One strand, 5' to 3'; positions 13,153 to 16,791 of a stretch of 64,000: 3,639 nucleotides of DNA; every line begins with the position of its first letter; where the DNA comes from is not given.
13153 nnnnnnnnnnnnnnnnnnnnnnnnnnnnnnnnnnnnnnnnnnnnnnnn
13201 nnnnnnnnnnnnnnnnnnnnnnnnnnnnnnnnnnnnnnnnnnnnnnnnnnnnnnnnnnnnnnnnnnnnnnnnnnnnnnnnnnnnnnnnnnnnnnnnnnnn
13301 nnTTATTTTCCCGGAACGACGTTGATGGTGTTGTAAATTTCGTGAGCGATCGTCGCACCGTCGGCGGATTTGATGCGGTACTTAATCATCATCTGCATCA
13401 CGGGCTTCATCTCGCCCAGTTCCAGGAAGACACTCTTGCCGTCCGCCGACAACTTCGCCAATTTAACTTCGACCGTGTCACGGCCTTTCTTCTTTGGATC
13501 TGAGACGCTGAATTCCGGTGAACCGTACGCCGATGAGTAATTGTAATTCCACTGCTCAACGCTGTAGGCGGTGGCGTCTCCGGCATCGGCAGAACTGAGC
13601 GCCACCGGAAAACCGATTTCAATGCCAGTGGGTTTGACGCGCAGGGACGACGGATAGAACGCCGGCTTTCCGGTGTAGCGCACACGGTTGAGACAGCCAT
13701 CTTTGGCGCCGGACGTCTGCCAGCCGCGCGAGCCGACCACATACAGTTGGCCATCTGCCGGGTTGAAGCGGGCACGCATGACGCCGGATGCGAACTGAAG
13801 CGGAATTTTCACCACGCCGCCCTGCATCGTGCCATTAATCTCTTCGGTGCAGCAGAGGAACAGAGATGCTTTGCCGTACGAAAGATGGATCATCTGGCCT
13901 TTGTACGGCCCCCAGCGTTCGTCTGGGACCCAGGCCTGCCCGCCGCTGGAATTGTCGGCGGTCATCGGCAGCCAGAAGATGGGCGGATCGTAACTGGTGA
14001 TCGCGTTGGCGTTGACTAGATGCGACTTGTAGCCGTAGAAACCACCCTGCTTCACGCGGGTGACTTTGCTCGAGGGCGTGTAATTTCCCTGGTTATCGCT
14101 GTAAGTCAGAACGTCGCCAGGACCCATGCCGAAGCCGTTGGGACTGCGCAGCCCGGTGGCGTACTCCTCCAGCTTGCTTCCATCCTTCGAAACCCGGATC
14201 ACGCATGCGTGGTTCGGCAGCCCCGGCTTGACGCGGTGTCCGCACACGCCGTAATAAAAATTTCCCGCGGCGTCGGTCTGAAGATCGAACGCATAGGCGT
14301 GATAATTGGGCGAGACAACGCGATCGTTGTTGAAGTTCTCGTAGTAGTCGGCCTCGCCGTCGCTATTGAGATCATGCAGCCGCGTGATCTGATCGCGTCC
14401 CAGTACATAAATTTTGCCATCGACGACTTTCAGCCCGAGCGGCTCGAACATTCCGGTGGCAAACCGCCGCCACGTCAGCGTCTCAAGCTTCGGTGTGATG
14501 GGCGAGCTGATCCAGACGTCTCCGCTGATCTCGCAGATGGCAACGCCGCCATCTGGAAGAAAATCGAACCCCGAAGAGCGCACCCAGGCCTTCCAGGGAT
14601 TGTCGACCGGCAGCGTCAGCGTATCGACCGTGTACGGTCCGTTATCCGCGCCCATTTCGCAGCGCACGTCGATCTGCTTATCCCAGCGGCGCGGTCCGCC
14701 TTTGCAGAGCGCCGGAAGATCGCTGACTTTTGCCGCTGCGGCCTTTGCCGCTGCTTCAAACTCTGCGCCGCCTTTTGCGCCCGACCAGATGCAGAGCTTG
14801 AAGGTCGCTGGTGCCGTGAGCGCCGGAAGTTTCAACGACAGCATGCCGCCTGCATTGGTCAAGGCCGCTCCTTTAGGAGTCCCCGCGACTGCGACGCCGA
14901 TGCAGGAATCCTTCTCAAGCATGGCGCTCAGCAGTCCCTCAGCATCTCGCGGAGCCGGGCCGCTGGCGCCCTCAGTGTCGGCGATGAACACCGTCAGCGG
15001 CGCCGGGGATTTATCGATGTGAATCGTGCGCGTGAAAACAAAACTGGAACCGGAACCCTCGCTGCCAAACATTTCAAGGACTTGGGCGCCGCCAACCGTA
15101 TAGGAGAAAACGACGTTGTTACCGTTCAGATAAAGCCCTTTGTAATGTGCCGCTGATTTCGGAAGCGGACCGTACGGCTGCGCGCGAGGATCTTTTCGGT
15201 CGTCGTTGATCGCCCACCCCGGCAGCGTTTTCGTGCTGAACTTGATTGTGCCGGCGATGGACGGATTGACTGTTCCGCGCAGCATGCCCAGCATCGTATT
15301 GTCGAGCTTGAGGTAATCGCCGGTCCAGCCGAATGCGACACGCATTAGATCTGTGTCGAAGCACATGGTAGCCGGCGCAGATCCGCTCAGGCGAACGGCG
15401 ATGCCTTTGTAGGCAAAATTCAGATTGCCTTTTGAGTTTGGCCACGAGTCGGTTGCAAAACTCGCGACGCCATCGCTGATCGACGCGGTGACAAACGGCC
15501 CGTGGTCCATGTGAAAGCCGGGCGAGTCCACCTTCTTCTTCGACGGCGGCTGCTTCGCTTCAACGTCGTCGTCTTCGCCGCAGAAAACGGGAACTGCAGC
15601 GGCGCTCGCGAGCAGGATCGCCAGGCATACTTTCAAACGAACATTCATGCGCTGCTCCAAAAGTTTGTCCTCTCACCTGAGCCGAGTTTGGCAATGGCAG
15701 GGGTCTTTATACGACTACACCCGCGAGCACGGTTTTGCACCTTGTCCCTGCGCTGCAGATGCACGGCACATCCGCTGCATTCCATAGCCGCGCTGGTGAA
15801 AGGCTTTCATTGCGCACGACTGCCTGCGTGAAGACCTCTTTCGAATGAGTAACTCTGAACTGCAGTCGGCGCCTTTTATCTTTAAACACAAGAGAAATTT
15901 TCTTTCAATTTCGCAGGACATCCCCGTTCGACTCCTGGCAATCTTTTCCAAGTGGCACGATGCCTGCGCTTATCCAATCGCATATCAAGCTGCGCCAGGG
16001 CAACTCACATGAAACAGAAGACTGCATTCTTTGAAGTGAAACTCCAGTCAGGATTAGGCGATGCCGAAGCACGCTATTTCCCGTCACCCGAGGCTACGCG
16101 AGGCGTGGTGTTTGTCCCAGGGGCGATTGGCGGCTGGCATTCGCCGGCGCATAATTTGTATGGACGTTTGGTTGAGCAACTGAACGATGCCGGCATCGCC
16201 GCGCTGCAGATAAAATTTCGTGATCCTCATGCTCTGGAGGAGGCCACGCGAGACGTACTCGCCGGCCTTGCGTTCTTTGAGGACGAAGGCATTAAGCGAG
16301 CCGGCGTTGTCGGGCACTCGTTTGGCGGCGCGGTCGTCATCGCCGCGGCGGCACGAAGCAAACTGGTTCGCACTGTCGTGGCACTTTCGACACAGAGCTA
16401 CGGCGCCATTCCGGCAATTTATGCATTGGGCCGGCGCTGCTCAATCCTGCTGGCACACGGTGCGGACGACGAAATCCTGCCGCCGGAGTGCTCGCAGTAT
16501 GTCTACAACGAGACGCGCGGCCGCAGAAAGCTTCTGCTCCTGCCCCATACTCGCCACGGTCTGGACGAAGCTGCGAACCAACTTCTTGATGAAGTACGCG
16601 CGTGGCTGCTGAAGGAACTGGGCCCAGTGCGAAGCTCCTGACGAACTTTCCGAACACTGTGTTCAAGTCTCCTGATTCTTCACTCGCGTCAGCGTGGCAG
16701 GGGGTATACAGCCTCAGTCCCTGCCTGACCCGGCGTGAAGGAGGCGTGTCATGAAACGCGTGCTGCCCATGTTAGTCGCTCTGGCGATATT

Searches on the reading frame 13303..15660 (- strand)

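Call 10: search_protein_families(library=pfam, proteins=[window:13303-15660:-], max_evalue=0.001)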
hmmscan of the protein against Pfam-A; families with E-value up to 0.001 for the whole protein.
window:13303-15660:- (785 aa): 1 family
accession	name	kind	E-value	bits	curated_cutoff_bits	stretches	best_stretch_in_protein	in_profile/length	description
PF20601.3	DUF6797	-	7e-30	104.2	24.9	1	99-196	1-96/96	Domain of unknown function (DUF6797)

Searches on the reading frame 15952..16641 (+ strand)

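Call 10: search_protein_families(library=pfam, proteins=[window:15952-16641:+], max_evalue=0.001)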
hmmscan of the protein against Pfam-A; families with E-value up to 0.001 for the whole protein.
window:15952-16641:+ (229 aa): 6 families
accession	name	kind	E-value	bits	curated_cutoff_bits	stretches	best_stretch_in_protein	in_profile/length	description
PF12697.13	Abhydrolase_6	-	1.8e-06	29.2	26.3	1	52-169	1-117/217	Alpha/beta hydrolase family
PF12146.15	Hydrolase_4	-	1.2e-05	25.2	27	0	97-146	57-108/239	Serine aminopeptidase, S33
PF01738.24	DLH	-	1.9e-05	24.8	21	1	66-182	46-163/217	Dienelactone hydrolase family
PF00561.26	Abhydrolase_1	-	4.7e-05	23.6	25.8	0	113-147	67-102/245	alpha/beta hydrolase fold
PF05448.18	AXE1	-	0.00012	21.4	21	0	115-144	176-205/321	Acetyl xylan esterase (AXE1)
PF00326.27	Peptidase_S9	-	0.00044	20.2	22.6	0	100-144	46-94/213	Prolyl oligopeptidase family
